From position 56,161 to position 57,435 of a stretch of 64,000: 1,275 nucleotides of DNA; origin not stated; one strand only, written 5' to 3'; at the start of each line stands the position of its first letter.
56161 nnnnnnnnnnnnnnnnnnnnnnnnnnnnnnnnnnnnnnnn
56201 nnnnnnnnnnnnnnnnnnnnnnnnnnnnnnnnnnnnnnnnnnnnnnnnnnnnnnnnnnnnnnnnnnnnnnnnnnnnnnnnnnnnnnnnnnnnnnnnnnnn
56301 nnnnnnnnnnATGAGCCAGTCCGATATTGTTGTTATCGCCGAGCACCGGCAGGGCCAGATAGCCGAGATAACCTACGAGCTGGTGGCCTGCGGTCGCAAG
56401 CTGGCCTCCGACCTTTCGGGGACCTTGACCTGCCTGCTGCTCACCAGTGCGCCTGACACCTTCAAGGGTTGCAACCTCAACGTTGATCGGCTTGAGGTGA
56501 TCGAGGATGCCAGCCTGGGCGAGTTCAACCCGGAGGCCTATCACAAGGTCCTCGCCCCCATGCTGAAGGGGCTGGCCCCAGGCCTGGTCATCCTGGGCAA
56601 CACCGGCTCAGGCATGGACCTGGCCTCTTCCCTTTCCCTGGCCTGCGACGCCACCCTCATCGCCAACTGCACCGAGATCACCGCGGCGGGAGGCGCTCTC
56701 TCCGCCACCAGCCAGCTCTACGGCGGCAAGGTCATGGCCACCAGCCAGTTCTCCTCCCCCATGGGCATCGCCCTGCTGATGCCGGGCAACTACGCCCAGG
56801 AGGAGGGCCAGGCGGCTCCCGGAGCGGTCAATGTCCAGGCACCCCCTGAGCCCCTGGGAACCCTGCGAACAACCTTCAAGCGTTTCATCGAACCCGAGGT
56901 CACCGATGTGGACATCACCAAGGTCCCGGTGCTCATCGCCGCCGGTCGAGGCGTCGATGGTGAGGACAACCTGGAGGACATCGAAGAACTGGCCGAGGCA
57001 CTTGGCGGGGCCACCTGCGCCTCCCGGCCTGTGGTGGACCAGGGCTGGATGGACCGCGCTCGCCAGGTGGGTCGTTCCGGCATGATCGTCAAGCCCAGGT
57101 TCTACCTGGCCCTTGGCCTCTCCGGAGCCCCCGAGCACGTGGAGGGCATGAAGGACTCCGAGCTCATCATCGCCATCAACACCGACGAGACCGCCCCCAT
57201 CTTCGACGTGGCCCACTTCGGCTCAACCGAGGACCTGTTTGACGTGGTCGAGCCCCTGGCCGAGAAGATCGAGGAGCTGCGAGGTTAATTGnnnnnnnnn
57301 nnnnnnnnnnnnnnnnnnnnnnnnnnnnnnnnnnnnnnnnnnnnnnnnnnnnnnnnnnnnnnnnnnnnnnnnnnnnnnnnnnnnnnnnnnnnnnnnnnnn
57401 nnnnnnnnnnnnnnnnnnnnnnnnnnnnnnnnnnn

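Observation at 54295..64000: One tight operon joins an Etf pair, an HdrD-like protein and a membrane DsrMK-like Fe-S protein to HdrA-MvhD-MvhG-MvhA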

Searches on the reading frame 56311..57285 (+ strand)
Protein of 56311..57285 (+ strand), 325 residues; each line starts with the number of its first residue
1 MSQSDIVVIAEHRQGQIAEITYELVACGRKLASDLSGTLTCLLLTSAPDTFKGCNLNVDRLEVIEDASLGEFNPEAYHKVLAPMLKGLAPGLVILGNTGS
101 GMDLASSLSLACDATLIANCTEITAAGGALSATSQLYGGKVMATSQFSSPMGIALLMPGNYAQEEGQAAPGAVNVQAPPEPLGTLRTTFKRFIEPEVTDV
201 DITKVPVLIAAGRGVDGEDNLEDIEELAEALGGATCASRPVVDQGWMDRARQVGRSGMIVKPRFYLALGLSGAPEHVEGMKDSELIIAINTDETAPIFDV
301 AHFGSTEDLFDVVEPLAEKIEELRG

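Call 4: search_protein_families(library=pfam, proteins=[window:56311-57285:+], max_evalue=0.001)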
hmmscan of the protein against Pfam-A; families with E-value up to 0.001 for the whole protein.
window:56311-57285:+ (325 aa): 2 families
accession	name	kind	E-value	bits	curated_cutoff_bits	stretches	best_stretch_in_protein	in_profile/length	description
PF00766.25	ETF_alpha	-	1.4e-28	99.2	27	1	201-281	1-81/81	Electron transfer flavoprotein FAD-binding domain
PF01012.27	ETF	-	7.9e-23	81.6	26.7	1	7-178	2-178/181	Electron transfer flavoprotein domain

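Call 5: search_protein_families(library=ncbifam, proteins=[window:56311-57285:+], max_evalue=0.001)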
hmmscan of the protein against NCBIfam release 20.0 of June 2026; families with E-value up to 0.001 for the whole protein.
window:56311-57285:+ (325 aa): 5 families
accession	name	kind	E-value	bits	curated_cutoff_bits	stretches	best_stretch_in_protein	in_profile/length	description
NF042970.1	AcrlCoAredClosAcrA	equivalog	5.3e-52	177.1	600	2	136-322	166-359/360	acryloyl-CoA reductase electron transfer subunit beta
NF038209.1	mft_etfA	equivalog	1.3e-39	136.3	240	1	66-320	49-302/303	mycofactocin-associated electron transfer flavoprotein alpha subunit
NF008884.0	PRK11916.1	equivalog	5.1e-37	127.9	528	1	74-320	64-310/312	electron transfer flavoprotein subunit alpha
NF002889.0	PRK03363.1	equivalog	5.2e-31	108.1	549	1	75-316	65-307/313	electron transfer flavoprotein subunit alpha/FixB family protein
NF051845.1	EtFlavAlphaProt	equivalog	5.2e-26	91.6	600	1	5-324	92-403/406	electron transfer flavoprotein subunit alpha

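Call 53: search_solved_structures(query=window:56311-57285:+, max_evalue=0.00001, show_alignments=1)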
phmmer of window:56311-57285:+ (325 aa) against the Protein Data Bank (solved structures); distinct sequences matched with E-value up to 0.00001: 15.
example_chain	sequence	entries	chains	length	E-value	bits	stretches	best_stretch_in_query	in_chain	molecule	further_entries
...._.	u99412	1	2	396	1.6e-47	165.6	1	6-322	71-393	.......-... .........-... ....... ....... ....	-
5ol2_A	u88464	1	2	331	1.1e-45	159.6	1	5-318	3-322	Electron transfer flavoprotein large subunit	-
1o94_D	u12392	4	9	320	4.7e-45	157.5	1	5-317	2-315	ELECTRON TRANSFER FLAVOPROTEIN ALPHA-SUBUNIT | ELECTRON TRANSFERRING FLAVOPROTEIN ALPHA-SUBUNIT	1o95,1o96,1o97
3clu_D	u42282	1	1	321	8.2e-45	156.7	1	4-317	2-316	Electron transfer flavoprotein subunit alpha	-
3clt_D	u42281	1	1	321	1.7e-44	155.6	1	4-317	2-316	Electron transfer flavoprotein subunit alpha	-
3clr_D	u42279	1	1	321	2.4e-44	155.1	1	4-317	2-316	Electron transfer flavoprotein subunit alpha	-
7koe_B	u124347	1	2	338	3.4e-44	154.7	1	5-323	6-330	Electron transfer flavoprotein, alpha subunit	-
3cls_D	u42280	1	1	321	4.3e-44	154.3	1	4-317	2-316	Electron transfer flavoprotein subunit alpha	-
7qh2_A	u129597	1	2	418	1.9e-40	142.4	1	6-321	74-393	Lactate dehydrogenase (NAD(+),ferredoxin) subunit LctC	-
4kpu_A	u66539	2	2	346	4.4e-39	137.9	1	3-321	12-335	Electron transfer flavoprotein alpha subunit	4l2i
5ow0_A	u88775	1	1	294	1.7e-31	112.9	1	82-318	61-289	Electron transfer flavoprotein, alpha subunit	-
1efp_A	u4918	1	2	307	1.1e-28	103.8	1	200-319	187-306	PROTEIN (ELECTRON TRANSFER FLAVOPROTEIN)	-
1efv_A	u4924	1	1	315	1.3e-28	103.5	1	6-320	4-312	ELECTRON TRANSFER FLAVOPROTEIN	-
1t9g_R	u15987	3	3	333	1.4e-28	103.4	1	6-320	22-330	Electron transfer flavoprotein alpha-subunit, mitochondrial | Electron transfer flavoprotein alpha-subunit, mitochondrial precursor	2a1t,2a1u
3ih5_A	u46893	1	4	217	6.4e-07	32.2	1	4-125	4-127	Electron transfer flavoprotein alpha-subunit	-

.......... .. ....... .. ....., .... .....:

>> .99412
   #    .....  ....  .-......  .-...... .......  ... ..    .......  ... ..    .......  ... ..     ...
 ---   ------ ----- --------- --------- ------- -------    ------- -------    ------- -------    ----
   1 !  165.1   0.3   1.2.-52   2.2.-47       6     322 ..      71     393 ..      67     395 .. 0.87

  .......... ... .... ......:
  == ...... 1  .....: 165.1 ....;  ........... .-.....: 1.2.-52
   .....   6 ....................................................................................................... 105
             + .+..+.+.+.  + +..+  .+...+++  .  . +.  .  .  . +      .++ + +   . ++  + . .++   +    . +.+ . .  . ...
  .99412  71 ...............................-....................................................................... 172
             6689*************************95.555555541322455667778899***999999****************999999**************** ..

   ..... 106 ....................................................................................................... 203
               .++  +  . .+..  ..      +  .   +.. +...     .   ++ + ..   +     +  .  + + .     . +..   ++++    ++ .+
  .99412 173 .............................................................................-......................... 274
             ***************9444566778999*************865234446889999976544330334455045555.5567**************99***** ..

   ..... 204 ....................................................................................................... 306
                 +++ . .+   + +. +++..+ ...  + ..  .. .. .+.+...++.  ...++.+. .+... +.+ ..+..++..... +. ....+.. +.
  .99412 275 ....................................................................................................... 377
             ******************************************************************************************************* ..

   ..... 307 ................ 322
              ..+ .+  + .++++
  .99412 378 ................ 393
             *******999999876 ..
